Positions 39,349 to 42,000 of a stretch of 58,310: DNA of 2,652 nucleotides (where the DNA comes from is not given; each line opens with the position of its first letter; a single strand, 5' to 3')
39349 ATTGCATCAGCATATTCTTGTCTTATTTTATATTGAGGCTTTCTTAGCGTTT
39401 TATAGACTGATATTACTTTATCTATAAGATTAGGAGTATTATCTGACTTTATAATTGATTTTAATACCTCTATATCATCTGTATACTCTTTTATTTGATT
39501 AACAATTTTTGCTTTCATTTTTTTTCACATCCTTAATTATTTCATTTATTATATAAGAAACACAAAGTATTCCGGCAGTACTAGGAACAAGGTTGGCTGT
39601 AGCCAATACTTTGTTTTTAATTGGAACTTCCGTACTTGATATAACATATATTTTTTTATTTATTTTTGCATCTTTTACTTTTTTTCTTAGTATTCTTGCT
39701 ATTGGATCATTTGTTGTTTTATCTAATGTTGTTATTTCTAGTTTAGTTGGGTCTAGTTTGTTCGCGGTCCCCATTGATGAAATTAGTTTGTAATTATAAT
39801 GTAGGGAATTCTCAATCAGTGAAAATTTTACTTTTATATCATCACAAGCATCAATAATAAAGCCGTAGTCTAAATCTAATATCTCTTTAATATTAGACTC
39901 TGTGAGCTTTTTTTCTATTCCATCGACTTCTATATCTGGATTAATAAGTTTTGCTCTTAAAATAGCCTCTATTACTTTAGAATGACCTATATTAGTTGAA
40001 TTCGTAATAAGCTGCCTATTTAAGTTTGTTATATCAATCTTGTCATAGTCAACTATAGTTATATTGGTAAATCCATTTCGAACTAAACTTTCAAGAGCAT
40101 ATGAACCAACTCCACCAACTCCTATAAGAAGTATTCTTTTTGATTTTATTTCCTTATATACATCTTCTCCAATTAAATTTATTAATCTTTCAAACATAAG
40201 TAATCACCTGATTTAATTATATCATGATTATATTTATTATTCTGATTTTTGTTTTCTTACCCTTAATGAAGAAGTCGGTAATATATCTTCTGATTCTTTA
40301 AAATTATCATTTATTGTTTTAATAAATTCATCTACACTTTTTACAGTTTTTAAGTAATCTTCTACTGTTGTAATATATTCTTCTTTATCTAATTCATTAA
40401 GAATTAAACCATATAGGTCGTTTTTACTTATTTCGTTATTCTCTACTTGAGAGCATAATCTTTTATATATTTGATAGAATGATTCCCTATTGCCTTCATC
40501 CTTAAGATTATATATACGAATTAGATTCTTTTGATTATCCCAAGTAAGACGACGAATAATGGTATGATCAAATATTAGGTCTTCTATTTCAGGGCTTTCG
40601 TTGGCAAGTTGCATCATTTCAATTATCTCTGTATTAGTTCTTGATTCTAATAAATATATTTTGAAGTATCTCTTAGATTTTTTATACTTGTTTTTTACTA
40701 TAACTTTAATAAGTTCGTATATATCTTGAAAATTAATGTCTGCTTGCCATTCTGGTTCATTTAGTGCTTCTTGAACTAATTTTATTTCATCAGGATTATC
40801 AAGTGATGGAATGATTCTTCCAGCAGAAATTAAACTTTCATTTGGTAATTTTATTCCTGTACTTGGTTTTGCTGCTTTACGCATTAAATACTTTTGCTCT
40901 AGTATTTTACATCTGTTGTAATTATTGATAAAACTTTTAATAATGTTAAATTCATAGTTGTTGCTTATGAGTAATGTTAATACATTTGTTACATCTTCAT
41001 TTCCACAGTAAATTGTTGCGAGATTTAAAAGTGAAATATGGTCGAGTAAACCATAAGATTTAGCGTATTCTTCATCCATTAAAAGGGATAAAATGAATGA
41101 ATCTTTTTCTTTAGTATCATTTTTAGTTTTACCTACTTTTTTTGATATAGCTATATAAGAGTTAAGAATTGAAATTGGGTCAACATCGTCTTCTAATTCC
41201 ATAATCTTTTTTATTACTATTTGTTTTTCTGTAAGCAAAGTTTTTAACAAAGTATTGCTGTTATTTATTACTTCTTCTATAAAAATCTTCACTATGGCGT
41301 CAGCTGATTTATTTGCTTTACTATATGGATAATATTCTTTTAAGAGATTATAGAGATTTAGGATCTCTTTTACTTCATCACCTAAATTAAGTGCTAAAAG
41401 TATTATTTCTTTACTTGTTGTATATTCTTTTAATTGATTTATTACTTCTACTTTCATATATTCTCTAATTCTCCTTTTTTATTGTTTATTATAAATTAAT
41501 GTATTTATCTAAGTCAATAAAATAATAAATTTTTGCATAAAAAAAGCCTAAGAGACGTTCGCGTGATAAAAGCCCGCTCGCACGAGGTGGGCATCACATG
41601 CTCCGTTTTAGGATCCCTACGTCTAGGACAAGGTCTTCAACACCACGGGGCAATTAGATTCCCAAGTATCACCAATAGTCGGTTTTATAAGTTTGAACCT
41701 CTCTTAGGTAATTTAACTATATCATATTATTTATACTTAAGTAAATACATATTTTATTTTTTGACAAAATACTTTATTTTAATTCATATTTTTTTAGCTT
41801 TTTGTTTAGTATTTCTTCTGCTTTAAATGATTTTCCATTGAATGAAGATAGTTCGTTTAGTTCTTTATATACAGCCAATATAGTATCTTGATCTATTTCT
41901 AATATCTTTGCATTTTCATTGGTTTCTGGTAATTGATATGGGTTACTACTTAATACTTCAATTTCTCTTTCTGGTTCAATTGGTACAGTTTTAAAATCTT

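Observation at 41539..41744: Stand-alone ~170-nt GC-rich structured RNA of no class I can recognise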

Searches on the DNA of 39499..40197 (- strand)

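Call 20: search_rna_families(sources=[L001, L002, L003, L004, L005, L017, L014, L013, L018, L015, L019, L022], threshold=gathering, show_alignments=2)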
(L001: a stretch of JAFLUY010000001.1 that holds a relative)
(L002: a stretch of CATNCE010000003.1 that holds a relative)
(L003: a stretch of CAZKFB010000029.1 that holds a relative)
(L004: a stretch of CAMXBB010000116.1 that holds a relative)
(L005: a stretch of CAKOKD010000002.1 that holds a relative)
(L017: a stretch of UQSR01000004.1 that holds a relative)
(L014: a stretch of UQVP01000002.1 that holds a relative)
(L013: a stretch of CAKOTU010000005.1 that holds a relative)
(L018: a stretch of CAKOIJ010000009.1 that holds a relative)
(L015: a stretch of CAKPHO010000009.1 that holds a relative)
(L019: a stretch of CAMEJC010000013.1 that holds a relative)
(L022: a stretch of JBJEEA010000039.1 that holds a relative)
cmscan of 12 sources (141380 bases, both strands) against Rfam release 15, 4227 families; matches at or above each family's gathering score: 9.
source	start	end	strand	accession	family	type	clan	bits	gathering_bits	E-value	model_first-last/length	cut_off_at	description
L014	792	956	+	RF00230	T-box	Cis-reg; leader;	-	95.7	93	2.1e-19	1-219/219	no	T-box leader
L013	2489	2653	+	RF00230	T-box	Cis-reg; leader;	-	95.7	93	2.2e-19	1-219/219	no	T-box leader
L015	5751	5930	+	RF00013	6S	Gene;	-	67.4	46.4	8.3e-11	1-187/187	no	6S / SsrS RNA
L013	5752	5931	+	RF00013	6S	Gene;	-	66.3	46.4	1.5e-10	1-187/187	no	6S / SsrS RNA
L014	5499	5678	+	RF00013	6S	Gene;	-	65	46.4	3.1e-10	1-187/187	no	6S / SsrS RNA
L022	5263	5445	+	RF00013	6S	Gene;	-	53.9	46.4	1.4e-07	1-187/187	no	6S / SsrS RNA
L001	4596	4765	+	RF00013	6S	Gene;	-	53.6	46.4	1.6e-07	1-187/187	no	6S / SsrS RNA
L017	5261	5445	+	RF00013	6S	Gene;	-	53.5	46.4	1.7e-07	1-187/187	no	6S / SsrS RNA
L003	3055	3225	+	RF00013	6S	Gene;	-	51.6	46.4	4.8e-07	1-187/187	no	6S / SsrS RNA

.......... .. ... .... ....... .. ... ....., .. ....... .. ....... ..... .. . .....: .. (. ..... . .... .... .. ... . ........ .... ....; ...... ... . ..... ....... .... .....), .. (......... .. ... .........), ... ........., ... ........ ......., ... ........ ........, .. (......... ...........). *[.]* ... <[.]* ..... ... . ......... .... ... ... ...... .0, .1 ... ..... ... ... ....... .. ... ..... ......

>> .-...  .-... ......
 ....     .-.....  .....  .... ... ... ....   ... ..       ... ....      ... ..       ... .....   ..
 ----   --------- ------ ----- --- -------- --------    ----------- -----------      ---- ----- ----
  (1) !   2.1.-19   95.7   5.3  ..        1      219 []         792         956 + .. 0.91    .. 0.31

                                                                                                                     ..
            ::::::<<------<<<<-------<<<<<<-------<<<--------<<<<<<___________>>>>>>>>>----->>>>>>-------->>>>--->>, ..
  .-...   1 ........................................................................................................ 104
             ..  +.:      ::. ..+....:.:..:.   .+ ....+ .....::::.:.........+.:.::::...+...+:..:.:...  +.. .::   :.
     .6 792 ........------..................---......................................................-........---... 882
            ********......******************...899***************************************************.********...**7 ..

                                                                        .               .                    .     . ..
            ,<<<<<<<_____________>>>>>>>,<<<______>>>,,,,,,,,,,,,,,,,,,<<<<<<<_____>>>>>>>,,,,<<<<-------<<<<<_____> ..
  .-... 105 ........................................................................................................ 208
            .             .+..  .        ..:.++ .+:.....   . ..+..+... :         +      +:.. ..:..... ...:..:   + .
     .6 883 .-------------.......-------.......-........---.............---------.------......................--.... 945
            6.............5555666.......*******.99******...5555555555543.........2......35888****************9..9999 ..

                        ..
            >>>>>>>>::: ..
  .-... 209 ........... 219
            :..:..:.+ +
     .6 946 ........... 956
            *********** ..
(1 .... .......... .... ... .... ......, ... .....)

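Call 46: search_rna_families(sources=[L006, L007, L008, L010, L011, L012, L016, L021, L023, L024, L026, L033], threshold=gathering)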
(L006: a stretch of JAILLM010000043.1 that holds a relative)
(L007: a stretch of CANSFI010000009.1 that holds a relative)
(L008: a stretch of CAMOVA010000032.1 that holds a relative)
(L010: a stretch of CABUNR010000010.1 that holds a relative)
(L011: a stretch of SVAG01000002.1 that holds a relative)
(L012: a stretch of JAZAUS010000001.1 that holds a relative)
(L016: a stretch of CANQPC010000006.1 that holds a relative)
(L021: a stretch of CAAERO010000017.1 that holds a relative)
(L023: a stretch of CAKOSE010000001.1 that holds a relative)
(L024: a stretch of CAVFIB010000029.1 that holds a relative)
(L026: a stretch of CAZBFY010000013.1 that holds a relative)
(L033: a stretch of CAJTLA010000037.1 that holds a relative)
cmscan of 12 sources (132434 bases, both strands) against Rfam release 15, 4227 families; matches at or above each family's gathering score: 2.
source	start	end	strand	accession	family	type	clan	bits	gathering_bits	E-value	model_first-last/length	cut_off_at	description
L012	5597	5667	+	RF00005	tRNA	Gene; tRNA;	CL00001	62.3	29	8.7e-11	1-71/71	no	tRNA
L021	5020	5093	+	RF00005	tRNA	Gene; tRNA;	CL00001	53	29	3.1e-08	1-71/71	no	tRNA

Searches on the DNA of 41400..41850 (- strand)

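Call 4: search_rna_families(source=window, start=41400, end=41850, threshold=evalue, max_evalue=10, show_alignments=5)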
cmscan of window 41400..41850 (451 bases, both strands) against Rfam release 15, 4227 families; matches with E-value up to 10: 3.
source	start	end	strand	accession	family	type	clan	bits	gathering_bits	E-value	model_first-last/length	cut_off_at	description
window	41541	41713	-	RF00013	6S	Gene;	-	39.2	46.4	1.4e-06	1-187/187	no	6S / SsrS RNA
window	41811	41850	+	RF01488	rli49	Gene; sRNA;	-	13.8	40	6.2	1-40/163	3'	Listeria sRNA rli49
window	41523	41595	-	RF02181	ST7-AS2_1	Gene; lncRNA;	-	13.3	80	3.5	1-72/72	no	ST7 antisense RNA 2 conserved region 1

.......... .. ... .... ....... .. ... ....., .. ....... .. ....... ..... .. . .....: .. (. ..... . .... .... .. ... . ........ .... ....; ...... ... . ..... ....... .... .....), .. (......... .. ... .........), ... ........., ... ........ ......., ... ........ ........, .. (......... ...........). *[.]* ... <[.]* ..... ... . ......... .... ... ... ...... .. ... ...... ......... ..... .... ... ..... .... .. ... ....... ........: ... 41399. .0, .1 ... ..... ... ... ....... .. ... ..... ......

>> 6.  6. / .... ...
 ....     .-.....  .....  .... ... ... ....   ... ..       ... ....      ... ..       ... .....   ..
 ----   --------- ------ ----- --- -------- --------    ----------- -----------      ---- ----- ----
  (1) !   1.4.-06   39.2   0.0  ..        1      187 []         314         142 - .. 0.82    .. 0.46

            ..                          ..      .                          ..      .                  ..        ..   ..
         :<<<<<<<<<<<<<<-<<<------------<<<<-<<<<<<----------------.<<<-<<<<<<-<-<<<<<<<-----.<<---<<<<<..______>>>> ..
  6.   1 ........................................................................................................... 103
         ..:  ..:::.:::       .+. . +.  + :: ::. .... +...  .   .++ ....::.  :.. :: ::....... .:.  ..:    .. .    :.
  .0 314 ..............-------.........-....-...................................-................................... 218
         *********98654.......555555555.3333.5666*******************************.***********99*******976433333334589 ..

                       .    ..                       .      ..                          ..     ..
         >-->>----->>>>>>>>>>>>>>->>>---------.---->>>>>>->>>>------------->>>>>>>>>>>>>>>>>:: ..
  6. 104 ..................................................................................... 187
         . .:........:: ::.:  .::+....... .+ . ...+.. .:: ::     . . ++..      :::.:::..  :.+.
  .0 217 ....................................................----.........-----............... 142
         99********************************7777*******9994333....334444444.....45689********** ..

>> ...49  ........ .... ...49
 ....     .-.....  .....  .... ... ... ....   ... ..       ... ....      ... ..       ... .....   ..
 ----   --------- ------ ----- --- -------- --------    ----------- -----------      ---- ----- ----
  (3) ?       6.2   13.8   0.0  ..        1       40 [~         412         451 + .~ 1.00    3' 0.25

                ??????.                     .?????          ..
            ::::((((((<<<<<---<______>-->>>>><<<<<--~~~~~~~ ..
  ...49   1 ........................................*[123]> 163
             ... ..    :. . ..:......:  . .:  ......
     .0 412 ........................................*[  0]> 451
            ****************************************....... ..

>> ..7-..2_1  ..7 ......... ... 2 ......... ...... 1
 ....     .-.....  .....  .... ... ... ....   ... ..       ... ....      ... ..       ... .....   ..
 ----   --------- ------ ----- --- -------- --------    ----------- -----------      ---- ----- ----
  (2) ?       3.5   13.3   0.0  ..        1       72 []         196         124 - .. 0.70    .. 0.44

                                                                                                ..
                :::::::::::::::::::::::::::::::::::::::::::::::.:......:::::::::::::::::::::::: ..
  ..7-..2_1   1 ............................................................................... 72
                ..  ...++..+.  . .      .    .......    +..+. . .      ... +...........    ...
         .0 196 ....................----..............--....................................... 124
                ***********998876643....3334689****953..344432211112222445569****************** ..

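Call 51: build_rna_model(alignment_id=A1, structure=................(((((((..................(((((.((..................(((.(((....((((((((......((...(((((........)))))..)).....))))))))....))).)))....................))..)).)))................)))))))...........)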
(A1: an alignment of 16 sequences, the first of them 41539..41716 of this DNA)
Model R1 built from alignment A1 (16 sequences, 207 columns); structure: as given.
model positions 187; base pairs 35; branch points 0; effective number of sequences 2.24; information 0.59 bits per position. Calibrated on 0.2 Mb of random sequence (short: E-values are rough).
structure used (alignment columns):
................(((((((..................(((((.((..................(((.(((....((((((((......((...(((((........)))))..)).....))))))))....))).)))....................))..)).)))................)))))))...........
